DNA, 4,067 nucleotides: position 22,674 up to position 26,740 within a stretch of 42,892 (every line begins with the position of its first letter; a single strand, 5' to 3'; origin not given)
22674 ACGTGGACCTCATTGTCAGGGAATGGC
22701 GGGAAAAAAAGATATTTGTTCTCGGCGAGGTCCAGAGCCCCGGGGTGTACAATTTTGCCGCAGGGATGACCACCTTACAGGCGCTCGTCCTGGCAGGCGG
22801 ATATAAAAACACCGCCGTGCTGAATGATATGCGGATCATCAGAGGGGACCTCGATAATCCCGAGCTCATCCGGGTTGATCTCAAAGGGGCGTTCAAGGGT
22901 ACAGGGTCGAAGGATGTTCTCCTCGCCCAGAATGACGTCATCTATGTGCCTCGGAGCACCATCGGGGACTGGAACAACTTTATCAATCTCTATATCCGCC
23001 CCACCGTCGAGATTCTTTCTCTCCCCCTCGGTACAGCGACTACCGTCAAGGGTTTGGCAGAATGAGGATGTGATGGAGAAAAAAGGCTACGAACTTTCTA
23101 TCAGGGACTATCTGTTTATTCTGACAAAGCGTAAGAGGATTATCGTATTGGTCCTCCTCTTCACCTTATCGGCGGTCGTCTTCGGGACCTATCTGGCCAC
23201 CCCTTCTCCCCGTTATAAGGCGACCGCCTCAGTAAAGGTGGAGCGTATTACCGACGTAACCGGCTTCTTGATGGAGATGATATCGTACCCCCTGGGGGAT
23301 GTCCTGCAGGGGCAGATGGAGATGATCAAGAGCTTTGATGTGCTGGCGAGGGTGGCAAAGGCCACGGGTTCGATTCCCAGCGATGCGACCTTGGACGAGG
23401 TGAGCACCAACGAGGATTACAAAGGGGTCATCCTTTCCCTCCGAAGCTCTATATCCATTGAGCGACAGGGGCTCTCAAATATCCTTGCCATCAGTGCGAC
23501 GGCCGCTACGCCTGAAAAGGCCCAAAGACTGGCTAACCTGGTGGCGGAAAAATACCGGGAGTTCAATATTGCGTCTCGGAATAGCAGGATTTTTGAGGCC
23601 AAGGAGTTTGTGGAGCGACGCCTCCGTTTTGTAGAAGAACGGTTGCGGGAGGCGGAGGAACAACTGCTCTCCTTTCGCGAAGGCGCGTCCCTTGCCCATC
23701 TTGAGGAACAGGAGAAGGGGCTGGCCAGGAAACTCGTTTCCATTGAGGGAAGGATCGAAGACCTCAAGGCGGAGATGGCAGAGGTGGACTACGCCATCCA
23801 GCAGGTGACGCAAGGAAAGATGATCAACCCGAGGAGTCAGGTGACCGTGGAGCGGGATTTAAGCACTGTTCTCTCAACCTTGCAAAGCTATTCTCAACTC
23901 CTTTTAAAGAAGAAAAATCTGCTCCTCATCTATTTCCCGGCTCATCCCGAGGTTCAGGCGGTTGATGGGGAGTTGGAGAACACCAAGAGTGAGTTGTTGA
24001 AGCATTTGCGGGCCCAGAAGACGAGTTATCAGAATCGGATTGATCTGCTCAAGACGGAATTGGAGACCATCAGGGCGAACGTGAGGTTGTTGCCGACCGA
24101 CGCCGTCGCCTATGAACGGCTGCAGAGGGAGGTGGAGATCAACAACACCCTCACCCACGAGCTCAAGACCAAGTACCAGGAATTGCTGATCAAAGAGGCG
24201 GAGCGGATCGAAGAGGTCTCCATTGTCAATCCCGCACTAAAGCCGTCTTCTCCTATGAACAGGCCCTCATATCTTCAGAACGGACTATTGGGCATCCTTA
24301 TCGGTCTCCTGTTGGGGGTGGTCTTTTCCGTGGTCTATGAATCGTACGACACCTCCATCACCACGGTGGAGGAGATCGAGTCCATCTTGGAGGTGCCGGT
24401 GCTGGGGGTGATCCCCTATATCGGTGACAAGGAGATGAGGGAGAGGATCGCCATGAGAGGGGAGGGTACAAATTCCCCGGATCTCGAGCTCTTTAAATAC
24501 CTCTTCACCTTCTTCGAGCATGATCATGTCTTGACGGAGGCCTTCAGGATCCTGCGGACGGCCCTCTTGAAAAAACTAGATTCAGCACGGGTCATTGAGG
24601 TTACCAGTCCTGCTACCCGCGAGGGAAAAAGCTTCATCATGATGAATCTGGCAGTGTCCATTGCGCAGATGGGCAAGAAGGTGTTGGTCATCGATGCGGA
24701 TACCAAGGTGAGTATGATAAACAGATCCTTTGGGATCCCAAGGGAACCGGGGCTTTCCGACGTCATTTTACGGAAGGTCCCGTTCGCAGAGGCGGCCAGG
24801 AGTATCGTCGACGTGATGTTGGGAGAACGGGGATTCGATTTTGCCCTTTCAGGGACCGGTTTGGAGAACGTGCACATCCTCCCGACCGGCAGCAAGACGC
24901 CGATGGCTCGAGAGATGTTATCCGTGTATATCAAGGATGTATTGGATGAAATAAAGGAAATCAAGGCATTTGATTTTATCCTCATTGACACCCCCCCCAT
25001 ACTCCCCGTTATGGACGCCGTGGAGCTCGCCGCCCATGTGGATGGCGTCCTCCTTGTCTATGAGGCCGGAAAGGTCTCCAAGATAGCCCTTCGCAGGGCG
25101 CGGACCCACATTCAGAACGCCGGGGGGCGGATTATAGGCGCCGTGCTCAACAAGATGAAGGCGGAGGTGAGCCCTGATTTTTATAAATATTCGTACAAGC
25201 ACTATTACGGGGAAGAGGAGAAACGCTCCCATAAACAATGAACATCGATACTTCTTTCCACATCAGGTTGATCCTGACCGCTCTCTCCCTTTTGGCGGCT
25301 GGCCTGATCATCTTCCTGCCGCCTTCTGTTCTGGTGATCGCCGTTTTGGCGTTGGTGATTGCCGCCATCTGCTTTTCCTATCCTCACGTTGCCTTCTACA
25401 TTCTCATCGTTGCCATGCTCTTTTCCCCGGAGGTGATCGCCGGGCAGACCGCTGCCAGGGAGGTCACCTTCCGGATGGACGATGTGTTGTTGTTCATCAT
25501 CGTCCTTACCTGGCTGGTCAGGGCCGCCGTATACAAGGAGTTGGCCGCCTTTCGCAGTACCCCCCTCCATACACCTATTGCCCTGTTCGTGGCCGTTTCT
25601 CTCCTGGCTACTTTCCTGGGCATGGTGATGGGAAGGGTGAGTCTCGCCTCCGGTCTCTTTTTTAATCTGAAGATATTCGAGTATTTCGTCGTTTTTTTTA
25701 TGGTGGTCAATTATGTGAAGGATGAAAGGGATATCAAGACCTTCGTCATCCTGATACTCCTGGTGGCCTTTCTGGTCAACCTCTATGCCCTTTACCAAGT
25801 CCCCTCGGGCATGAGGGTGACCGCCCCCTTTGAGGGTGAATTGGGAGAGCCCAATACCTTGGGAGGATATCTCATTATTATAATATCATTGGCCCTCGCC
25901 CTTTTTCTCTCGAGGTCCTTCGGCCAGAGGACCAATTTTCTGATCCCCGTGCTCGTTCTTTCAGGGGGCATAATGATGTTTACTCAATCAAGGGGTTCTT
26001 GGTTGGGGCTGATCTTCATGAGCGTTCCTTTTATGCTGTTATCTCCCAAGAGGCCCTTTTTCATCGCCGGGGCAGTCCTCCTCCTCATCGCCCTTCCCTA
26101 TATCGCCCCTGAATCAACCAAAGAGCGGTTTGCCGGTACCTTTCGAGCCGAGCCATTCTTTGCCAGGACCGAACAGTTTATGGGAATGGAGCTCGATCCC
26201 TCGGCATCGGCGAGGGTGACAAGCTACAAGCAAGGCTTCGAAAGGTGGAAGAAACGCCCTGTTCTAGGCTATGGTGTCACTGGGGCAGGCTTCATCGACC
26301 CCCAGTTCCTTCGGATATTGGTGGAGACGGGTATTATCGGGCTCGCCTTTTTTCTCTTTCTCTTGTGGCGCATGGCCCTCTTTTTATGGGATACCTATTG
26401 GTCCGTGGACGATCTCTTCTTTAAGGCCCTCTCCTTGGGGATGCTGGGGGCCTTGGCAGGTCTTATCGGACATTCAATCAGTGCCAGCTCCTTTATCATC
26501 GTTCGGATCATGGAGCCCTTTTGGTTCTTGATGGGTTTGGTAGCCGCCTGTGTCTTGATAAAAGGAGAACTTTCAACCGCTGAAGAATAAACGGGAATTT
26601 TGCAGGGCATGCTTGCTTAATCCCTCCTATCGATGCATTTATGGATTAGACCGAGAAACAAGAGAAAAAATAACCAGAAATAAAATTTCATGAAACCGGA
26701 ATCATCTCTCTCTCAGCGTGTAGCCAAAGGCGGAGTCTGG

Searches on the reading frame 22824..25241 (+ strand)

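Call 51: search_protein_families(library=pfam, proteins=[window:22824-25241:+], max_evalue=0.001)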
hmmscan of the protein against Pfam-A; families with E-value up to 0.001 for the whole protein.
window:22824-25241:+ (805 aa): 5 families
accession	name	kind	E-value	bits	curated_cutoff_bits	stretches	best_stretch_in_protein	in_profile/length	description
PF13614.12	AAA_31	-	5.5e-13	49.7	27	1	601-752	14-153/177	AAA domain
PF01656.29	CbiA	-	2.6e-09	37.6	25.4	1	593-782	3-87/125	CobQ/CobB/MinD/ParA nucleotide binding domain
PF10609.15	ParA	-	4.6e-08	33.2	27.1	1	590-786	5-182/246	NUBPL iron-transfer P-loop NTPase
PF13807.11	GNVR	-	1.7e-06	28.3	27.7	1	432-503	8-78/82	G-rich domain on putative tyrosine kinase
PF02706.20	Wzz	-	7.2e-06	26.7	25.5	1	90-179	2-89/91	Chain length determinant protein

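Call 67: search_protein_families(library=ncbifam, proteins=[window:22824-25241:+], max_evalue=0.00001)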
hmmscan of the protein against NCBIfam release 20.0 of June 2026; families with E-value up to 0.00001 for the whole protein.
window:22824-25241:+ (805 aa): 12 families
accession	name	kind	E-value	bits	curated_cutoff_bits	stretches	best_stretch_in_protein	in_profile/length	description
NF007350.0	PRK09841.1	equivalog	3e-41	141.3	1248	2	404-796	346-721/726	tyrosine-protein kinase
NF008568.0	PRK11519.1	equivalog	5.8e-39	133.8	1068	1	398-792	341-716/720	tyrosine-protein kinase Wzc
TIGR01005.1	eps_transp_fam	subfamily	9.9e-39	133.1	411.7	1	192-797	128-734/754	exopolysaccharide transport protein family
TIGR01007.1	eps_fam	subfamily_domain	2.5e-38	131.7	108.05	1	572-789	1-201/204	polysaccharide biosynthesis tyrosine autokinase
TIGR03007.1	pepcterm_ChnLen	equivalog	1.3e-34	119.3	278.85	2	93-399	3-299/498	XrtA system polysaccharide chain length determinant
TIGR03018.1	pepcterm_TyrKin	hypoth_equivalog_domain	3.3e-33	114.8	230.65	1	565-776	6-207/207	XrtA-associated tyrosine autokinase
TIGR03017.1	EpsF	equivalog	8.4e-29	100.6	422.75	1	93-530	3-443/444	chain length determinant protein EpsF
TIGR03029.1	EpsG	equivalog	7.1e-24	84.4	313.8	1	570-776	83-273/274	chain length determinant protein tyrosine kinase EpsG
TIGR01006.1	polys_exp_MPA1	subfamily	1.1e-17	64.3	296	2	456-531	148-222/226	CspC family polysaccharide chain length determinant protein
TIGR01969.1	minD_arch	subfamily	4.8e-16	58.7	201.75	1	589-781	1-173/251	cell division ATPase MinD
TIGR01968.1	minD_bact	equivalog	3.1e-08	33.3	212.9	1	588-725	1-121/261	septum site-determining protein MinD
NF041546.1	ParA_partition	equivalog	9.3e-06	25.3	180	0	601-632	12-43/203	ParA family partition ATPase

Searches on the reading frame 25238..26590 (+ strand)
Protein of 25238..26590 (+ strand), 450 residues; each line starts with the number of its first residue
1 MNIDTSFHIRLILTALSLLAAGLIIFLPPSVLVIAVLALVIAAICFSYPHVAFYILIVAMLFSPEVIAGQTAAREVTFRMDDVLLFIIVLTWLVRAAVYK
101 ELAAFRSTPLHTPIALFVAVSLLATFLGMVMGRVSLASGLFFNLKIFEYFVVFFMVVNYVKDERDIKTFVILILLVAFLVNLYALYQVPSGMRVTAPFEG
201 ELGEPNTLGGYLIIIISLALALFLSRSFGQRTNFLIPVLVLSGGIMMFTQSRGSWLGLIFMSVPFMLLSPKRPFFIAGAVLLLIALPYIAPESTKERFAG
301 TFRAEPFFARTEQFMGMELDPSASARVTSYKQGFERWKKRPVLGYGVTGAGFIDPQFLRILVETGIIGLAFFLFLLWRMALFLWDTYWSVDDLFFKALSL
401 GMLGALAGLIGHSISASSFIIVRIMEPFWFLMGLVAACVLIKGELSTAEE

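Call 51: search_protein_families(library=pfam, proteins=[window:25238-26590:+], max_evalue=0.001)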
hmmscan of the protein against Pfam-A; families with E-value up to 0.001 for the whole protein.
window:25238-26590:+ (450 aa): 1 family
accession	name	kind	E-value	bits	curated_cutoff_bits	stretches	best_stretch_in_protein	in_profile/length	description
PF04932.20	Wzy_C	-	3.3e-15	56.6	31.7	1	238-373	2-149/149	O-Antigen ligase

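Call 67: search_protein_families(library=ncbifam, proteins=[window:25238-26590:+], max_evalue=0.00001)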
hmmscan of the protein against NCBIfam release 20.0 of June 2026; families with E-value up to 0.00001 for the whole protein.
window:25238-26590:+ (450 aa): 2 families
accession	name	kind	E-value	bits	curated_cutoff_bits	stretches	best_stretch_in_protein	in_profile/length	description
TIGR00947.1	2A73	equivalog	7.6e-15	54.8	366.4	1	83-437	43-421/425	IctB family putative bicarbonate transporter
TIGR03097.1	PEP_O_lig_1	hypoth_equivalog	2e-06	26.9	188.1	0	32-348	3-297/408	putative O-glycosylation ligase, exosortase A system-associated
